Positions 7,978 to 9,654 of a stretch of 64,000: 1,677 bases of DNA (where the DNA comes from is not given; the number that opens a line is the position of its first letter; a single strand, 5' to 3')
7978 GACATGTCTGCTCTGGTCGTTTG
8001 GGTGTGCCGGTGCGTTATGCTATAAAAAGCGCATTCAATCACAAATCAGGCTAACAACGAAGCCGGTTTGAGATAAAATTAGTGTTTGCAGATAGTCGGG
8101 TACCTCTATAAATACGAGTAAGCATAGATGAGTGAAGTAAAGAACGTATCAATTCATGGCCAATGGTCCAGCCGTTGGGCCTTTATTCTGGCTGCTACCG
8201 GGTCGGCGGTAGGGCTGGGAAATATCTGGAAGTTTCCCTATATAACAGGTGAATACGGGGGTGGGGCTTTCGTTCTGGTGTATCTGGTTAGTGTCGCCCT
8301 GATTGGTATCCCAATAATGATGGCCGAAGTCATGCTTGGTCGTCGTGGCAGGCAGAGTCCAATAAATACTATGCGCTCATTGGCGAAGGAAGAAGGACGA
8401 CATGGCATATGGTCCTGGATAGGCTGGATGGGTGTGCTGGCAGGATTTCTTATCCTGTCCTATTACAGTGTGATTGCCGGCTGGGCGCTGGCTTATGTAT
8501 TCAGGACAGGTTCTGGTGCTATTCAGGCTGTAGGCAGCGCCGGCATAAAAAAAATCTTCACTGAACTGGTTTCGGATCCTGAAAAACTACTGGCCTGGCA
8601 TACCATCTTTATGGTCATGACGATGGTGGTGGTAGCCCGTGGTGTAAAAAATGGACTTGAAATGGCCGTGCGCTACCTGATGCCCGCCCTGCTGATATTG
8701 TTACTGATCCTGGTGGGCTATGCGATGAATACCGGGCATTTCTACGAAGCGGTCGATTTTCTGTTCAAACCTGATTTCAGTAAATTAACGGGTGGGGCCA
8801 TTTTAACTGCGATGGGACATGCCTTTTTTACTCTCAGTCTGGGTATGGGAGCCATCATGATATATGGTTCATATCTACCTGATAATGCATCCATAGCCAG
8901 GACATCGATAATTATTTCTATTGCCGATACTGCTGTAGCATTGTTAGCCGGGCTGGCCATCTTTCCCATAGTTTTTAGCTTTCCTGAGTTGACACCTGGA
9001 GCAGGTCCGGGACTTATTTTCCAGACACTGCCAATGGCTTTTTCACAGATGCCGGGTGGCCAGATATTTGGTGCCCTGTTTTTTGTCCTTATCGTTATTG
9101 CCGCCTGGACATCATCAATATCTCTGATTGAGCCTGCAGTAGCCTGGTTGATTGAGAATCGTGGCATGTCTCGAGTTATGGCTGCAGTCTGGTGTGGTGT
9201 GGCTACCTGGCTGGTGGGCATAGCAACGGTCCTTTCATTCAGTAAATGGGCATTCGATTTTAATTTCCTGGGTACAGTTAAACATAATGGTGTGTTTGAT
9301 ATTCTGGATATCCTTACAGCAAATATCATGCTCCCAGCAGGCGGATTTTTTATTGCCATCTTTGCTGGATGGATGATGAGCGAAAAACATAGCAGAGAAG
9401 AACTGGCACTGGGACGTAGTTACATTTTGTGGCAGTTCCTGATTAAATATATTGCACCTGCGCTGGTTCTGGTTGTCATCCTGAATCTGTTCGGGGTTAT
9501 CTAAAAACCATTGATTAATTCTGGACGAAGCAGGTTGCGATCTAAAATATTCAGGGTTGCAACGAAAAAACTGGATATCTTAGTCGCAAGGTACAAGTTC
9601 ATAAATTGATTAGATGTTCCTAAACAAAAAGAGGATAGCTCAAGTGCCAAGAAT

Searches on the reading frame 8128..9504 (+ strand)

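Call 71: search_protein_families(library=pfam, proteins=[window:8128-9504:+], max_evalue=0.00001)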
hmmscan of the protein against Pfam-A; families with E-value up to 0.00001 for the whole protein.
window:8128-9504:+ (458 aa): 1 family
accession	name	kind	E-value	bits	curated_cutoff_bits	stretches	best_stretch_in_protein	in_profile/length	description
PF00209.24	SNF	-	2.1e-46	159.2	27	2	11-126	2-111/524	Sodium:neurotransmitter symporter family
